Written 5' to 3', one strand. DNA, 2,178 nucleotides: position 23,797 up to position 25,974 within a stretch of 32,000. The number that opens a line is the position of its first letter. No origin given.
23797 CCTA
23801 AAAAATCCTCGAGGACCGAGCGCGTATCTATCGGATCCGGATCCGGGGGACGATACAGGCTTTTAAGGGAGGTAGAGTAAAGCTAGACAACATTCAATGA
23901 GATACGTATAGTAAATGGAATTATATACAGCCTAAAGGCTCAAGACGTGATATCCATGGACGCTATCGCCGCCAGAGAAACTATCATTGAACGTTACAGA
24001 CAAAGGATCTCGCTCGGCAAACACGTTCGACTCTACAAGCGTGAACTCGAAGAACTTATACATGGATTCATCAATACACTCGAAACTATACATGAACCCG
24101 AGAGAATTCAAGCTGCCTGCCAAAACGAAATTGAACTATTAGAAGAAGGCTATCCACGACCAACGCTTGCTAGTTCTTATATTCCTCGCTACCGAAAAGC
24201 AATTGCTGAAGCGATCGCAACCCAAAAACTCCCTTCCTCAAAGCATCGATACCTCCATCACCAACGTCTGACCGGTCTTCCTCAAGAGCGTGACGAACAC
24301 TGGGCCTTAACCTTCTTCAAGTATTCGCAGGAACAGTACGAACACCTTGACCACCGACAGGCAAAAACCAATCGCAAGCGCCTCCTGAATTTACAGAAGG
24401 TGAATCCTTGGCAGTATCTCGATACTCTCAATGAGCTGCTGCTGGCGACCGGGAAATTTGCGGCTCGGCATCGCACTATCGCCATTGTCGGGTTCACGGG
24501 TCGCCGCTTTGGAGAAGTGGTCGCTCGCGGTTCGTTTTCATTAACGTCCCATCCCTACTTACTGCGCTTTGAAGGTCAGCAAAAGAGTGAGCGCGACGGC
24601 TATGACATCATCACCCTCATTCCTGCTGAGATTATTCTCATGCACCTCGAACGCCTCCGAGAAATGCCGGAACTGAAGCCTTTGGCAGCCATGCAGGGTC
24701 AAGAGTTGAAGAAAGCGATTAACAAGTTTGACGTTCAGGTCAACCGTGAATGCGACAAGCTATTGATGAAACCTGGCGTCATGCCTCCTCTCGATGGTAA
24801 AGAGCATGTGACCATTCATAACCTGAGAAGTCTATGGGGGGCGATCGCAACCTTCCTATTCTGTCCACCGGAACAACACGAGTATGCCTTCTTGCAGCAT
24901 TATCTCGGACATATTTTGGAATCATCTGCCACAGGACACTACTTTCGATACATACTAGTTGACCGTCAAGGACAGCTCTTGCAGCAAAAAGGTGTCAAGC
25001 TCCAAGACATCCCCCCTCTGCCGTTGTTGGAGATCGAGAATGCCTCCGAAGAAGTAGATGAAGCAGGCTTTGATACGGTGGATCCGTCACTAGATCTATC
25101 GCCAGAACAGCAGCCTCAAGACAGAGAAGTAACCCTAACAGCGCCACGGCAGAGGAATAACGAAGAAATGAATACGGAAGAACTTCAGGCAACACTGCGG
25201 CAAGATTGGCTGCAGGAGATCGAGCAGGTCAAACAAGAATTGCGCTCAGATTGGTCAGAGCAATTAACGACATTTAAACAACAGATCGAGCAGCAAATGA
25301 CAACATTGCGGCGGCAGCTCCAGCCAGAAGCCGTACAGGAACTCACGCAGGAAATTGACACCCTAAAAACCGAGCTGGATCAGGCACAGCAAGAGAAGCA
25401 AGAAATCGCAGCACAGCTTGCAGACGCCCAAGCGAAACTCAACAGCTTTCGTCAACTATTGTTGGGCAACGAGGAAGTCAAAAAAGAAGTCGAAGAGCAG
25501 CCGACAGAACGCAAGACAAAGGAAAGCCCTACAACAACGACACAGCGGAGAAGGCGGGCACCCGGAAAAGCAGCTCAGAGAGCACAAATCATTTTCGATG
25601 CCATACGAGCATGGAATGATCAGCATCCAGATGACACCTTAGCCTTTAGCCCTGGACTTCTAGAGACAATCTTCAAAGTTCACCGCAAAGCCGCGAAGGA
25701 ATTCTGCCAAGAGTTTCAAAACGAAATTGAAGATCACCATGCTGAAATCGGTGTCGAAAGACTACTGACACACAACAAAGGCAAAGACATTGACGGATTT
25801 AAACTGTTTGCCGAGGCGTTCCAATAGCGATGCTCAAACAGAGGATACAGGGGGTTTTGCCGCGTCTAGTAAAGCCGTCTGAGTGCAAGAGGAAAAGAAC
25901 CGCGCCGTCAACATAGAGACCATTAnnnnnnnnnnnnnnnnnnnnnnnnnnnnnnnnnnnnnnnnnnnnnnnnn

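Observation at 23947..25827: Intact protelomerase (hairpin-telomere resolvase) gene embedded between cpcT and mutS2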

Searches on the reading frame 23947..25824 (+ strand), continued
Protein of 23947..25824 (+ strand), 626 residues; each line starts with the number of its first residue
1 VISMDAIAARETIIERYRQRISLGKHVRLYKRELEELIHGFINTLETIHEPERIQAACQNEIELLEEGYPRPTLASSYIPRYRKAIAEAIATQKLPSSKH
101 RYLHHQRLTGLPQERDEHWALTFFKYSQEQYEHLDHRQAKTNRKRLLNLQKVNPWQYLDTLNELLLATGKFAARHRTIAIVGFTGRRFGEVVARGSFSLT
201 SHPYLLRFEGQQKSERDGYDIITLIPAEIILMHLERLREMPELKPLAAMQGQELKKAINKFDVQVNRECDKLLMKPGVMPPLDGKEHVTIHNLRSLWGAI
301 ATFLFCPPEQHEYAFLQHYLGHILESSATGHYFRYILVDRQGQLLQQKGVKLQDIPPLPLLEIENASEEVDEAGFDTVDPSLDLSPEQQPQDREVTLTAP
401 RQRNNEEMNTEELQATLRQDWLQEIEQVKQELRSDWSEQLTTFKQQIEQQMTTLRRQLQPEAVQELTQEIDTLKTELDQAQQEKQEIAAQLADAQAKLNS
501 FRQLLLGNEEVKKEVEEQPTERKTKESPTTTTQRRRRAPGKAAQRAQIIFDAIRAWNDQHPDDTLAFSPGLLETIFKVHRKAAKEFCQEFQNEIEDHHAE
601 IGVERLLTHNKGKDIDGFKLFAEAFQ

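Call 90: find_encoding_contigs(protein=P0043, flank=10000, max_places=2)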
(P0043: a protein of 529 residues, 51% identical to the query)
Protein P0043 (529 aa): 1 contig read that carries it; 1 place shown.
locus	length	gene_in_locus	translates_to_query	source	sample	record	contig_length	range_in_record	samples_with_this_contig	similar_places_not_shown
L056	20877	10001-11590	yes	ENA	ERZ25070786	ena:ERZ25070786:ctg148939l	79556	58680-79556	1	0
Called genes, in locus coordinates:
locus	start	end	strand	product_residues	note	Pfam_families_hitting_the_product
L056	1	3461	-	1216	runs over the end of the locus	-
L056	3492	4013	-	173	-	-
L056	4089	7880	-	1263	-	PF00656:Peptidase_C14, PF24096:DUF7379, PF07819:PGAP1 (weak)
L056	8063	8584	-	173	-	-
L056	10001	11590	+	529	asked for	PF16684:ResT-TelK_cat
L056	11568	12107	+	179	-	-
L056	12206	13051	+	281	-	PF00773:RNB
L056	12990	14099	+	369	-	PF00773:RNB, PF00035:dsrm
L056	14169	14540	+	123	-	-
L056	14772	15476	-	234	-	PF13538:UvrD_C_2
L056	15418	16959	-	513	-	PF08378:NERD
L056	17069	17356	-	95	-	-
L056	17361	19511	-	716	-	PF01751:Toprim, PF01131:Topoisom_bac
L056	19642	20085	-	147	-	PF26392:McdB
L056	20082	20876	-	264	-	?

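Call 102: find_encoding_contigs(protein=window:23947-25824:+, flank=10000, max_places=3)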
Protein seq(626 aa) (626 aa): no gene with exactly this product is on record in the collection.

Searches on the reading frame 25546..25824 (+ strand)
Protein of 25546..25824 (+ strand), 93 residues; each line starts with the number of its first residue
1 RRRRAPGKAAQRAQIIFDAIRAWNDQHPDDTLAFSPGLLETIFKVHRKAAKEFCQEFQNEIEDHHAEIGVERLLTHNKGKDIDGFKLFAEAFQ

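Call 53: search_protein_families(library=pfam, proteins=[window:25546-25824:+], max_evalue=10)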
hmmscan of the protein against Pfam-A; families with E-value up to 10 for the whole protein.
window:25546-25824:+ (93 aa): 1 family
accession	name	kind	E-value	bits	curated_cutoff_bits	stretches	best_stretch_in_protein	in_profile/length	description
PF22751.1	DUF488-N3a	-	0.0037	18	27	1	31-78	41-89/118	Active DUF488-N3 subclade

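Call 54: search_solved_structures(query=A3, max_evalue=10)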
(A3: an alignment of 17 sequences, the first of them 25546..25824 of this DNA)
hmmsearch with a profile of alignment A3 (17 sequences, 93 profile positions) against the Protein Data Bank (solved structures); distinct sequences matched with E-value up to 10: 3.
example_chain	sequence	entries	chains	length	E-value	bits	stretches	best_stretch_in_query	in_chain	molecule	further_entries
7uj2_A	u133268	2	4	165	0.48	13.6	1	48-82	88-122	Outer surface protein C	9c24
7bml_A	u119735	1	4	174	0.53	13.5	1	48-82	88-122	Outer surface protein C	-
1u3e_M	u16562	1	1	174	0.65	13.2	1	41-68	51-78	HNH homing endonuclease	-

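Call 58: search_protein_representatives(protein=window:25546-25824:+)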
Query: 93 residues. Proteins with E-value up to 0.001 (for the whole library): 81; up to 1e-10: 49; up to 1e-30: 4. The best 81 are listed.
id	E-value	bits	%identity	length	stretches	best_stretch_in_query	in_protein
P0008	2.0e-33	130.4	64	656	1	4-92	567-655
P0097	2.4e-33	130.2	66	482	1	4-92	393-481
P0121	1.4e-32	127.7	65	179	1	4-92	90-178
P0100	3.9e-32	126.3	67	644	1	4-92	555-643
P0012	4.1e-28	113.4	58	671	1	2-90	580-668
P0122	7.1e-27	109.5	57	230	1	4-86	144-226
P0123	1.1e-26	108.9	56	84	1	12-92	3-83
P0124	1.6e-26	108.4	56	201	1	2-89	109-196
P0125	7.6e-25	103.0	56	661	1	3-90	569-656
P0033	1.6e-22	95.6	48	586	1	3-86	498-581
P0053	2.2e-22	95.1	52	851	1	2-92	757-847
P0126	9.2e-22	93.1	49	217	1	4-88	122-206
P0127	1.0e-21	93.0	52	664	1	1-90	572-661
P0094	9.2e-21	89.9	51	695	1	6-92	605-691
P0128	1.7e-20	89.1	48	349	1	2-92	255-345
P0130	2.8e-20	88.4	49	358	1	5-89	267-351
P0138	4.1e-18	81.4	48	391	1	5-89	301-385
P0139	4.3e-18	81.4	45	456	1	5-91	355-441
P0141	2.3e-17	79.1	51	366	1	6-91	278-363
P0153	9.9e-13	64.3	42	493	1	2-91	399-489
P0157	1.7e-11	60.3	46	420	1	7-90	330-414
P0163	1.6e-10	57.2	40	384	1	4-90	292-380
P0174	6.8e-09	52.0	43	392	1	6-80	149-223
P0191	1.7e-04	37.9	29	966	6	6-64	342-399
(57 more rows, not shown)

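Call 59: search_protein_families(library=pfam, proteins=[P0191, P0174, P0139, P0138, P0128, P0130, P0157, P0163, P0141, P0153], max_evalue=0.001)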
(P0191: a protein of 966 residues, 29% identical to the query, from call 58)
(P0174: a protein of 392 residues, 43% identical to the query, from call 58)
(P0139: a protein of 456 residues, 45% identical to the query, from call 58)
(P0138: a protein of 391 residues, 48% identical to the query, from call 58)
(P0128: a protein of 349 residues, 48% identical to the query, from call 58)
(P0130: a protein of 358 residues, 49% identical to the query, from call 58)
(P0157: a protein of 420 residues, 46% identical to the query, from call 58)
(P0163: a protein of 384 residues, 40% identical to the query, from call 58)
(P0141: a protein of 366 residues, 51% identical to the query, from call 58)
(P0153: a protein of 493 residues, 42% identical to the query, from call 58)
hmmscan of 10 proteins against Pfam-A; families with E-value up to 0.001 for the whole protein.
P0191 (966 aa): 3 families
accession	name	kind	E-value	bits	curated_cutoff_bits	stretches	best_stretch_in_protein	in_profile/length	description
PF02671.26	PAH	-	7e-23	80.5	21.3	0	309-331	20-42/45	Paired amphipathic helix repeat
PF08373.16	RAP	-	3.8e-09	36.8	24.2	1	899-953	1-51/58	RAP domain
PF22949.1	HRI2_3H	-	4.9e-07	30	27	0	538-564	15-41/80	Heme-regulated eIF-2-alpha kinase, helical domain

P0174 (392 aa): 0 families

P0139 (456 aa): 0 families

P0138 (391 aa): 1 family
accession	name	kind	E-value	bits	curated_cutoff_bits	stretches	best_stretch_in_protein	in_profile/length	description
PF16684.10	ResT-TelK_cat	-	3.5e-13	50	27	1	1-46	135-181/181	Telomere resolvase ResT/TelK catalytic domain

P0128 (349 aa): 2 families
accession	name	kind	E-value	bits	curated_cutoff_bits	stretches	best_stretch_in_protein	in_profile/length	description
PF25588.1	DUF7934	-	0.00015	21.6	30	1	87-141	170-222/333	Family of unknown function (DUF7934)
PF14197.11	Cep57_CLD_2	-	0.00019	21.9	27.1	1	87-138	15-66/67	Centrosome localisation domain of PPC89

P0130 (358 aa): 0 families

P0157 (420 aa): 1 family
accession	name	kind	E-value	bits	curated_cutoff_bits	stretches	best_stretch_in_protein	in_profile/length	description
PF16684.10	ResT-TelK_cat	-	2e-26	93.1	27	1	2-120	76-181/181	Telomere resolvase ResT/TelK catalytic domain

P0163 (384 aa): 0 families

P0141 (366 aa): 2 families
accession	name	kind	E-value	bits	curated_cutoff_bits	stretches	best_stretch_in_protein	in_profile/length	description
PF05557.18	MAD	-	1.5e-05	24.1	30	1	148-223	405-484/661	Mitotic checkpoint protein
PF10473.14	CENP-F_leu_zip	-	0.00096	19.7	34.5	1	154-210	20-73/140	Leucine-rich repeats of kinetochore protein Cenp-F/LEK1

P0153 (493 aa): 1 family
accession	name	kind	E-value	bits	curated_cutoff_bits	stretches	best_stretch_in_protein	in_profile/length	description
PF16684.10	ResT-TelK_cat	-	4.4e-09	36.6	27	1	47-141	8-106/181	Telomere resolvase ResT/TelK catalytic domain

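Call 60: predict_structure(alignment_id=A3)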
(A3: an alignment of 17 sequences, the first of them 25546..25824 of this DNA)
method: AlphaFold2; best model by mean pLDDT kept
length: 93 residues; sequences in the alignment: 17
mean_pLDDT: 88.0   pTM: 0.78
mean pLDDT of the five models: 88.0, 86.8, 86.1, 85.7, 84.0
residues with pLDDT >= 90: 62; 70-90: 24; 50-70: 5; < 50: 2
segments of 3 or more residues with pLDDT < 50: none
pLDDT, mean of each block of 10 residues (from residue 1): 63 92 94 92 89 92 93 89 91 77
secondary structure, 60 per line:
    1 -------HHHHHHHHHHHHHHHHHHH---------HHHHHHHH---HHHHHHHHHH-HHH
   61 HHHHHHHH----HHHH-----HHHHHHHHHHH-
elements in order: H8-26 H36-43 H47-56 H58-68 H73-76 H82-92

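Call 64: fold_search(model_id=the predicted structure, library=pdb)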
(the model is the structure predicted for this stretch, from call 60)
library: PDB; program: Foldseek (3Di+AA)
matches with E <= 10: 27; with E <= 0.001: 0
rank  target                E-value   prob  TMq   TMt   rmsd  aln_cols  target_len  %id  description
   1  2dt5_B                3.1e+00  0.16  0.37  0.19   7.9        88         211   14  Crystal Structure of TTHA1657 (AT-rich DNA-binding protein) from Thermus thermophilus HB8 (released 2007-01-02)
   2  6c4m                  3.2e+00  0.08  0.23  0.08   7.8        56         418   23  Yersinopine dehydrogenase (YpODH) - NADP+ bound (released 2018-04-11)
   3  6c4l                  3.2e+00  0.08  0.23  0.08   7.8        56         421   23  Yersinopine dehydrogenase (YpODH) - Apo (released 2018-04-11)
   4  2vt2_B                3.6e+00  0.18  0.38  0.20   7.6        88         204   15  Structure and functional properties of the Bacillus subtilis transcriptional repressor Rex (released 2008-09-09)
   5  1xcb_E                4.5e+00  0.16  0.40  0.22   7.5        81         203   12  X-ray Structure of a Rex-Family Repressor/NADH Complex from Thermus Aquaticus (released 2004-09-28)
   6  2wv0_E                4.8e+00  0.13  0.36  0.17   5.9        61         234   15  Crystal structure of the GntR-HutC family member YvoA from Bacillus subtilis (released 2010-01-12)
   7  2vt3_A                5.3e+00  0.14  0.36  0.20   8.0        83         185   13  Structure and functional properties of the Bacillus subtilis transcriptional repressor Rex (released 2008-09-09)
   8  6xn3_D                5.3e+00  0.04  0.23  0.18   9.4        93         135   16  Structure of the Lactococcus lactis Csm CTR_4:3 CRISPR-Cas Complex (released 2022-01-12)
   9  5cvi_A                5.6e+00  0.14  0.34  0.17   3.7        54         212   15  Structure of the manganese regulator SloR (released 2015-08-12)
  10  1xsv_A                5.6e+00  0.04  0.26  0.23  18.0       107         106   14  X-ray crystal structure of conserved hypothetical UPF0122 protein SAV1236 from Staphylococcus aureus subsp. aureus Mu5 (released 2004-10-26)
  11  6oel_A                5.6e+00  0.03  0.22  0.17  15.0        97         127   10  Engineered Fab bound to IL-4 receptor (released 2019-08-07)
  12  7y9g_B                5.9e+00  0.02  0.18  0.09  15.8        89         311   12  Crystal structure of diterpene synthase VenA from Streptomyces venezuelae ATCC 15439 in complex with pyrophosphate (released 2023-06-14)
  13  3ikt_A                6.3e+00  0.09  0.34  0.20   7.5        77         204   12  Crystal structure of a Rex-family repressor/DNA/NAD+ complex from Thermus aquaticus (released 2010-06-09)
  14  4zs8_B                6.6e+00  0.09  0.26  0.13   5.0        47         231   15  Crystal structure of ligand-free, full length DasR (released 2016-06-08)
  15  9i0v_A                6.6e+00  0.08  0.26  0.13   5.2        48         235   17  Crystal structure of DasR in complex with a synthetic DasR-binding RNA aptamer (released 2026-01-28)
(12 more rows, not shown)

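Call 67: fold_search(model_id=the predicted structure, library=viral)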
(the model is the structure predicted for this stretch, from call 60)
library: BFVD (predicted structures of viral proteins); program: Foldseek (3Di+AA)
matches with E <= 10: 36; with E <= 0.001: 0
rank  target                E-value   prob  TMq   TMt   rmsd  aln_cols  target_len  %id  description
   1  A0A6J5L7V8            1.6e+00  0.11  0.25  0.25  11.2        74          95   20  Uncharacterized protein [uncultured Caudovirales phage]
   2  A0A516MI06            2.8e+00  0.09  0.25  0.37  12.3        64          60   26  (no name in the UniProt tables at hand)
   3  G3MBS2                4.4e+00  0.21  0.49  0.26   5.5        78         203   15  Gp206 [Bacillus phage G]
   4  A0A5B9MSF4            4.4e+00  0.07  0.27  0.29   7.6        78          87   10  (no name in the UniProt tables at hand)
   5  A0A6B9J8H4            4.9e+00  0.18  0.42  0.41   3.5        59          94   10  HTH gntR-type domain-containing protein [Erwinia phage Hena1]
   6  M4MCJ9                4.9e+00  0.12  0.32  0.32   5.9        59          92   10  (no name in the UniProt tables at hand)
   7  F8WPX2                5.8e+00  0.06  0.28  0.28  10.1        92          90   14  (no name in the UniProt tables at hand)
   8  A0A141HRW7            5.8e+00  0.04  0.28  0.17  16.5        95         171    8  (no name in the UniProt tables at hand)
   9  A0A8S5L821            6.2e+00  0.07  0.35  0.24  14.4       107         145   15  Hydrolase [Siphoviridae sp. ctDmQ3]
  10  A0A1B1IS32            6.2e+00  0.07  0.33  0.15  19.6        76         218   13  (no name in the UniProt tables at hand)
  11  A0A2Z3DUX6            6.5e+00  0.08  0.27  0.25   6.0        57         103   18  Uncharacterized protein [Escherichia phage EP335]
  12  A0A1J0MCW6            6.5e+00  0.08  0.29  0.29   7.9        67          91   13  (no name in the UniProt tables at hand)
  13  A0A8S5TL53            6.5e+00  0.05  0.29  0.27   8.9        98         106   15  Uncharacterized protein [Siphoviridae sp. ct9Dg3]
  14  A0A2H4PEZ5            6.9e+00  0.06  0.34  0.33  10.3        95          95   14  Helix-turn-helix DNA binding protein [Gordonia phage BENtherdunthat]
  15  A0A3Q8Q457            6.9e+00  0.06  0.35  0.29  12.7        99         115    8  Ribbon-helix-helix domain [Sulfolobus polyhedral virus 2]
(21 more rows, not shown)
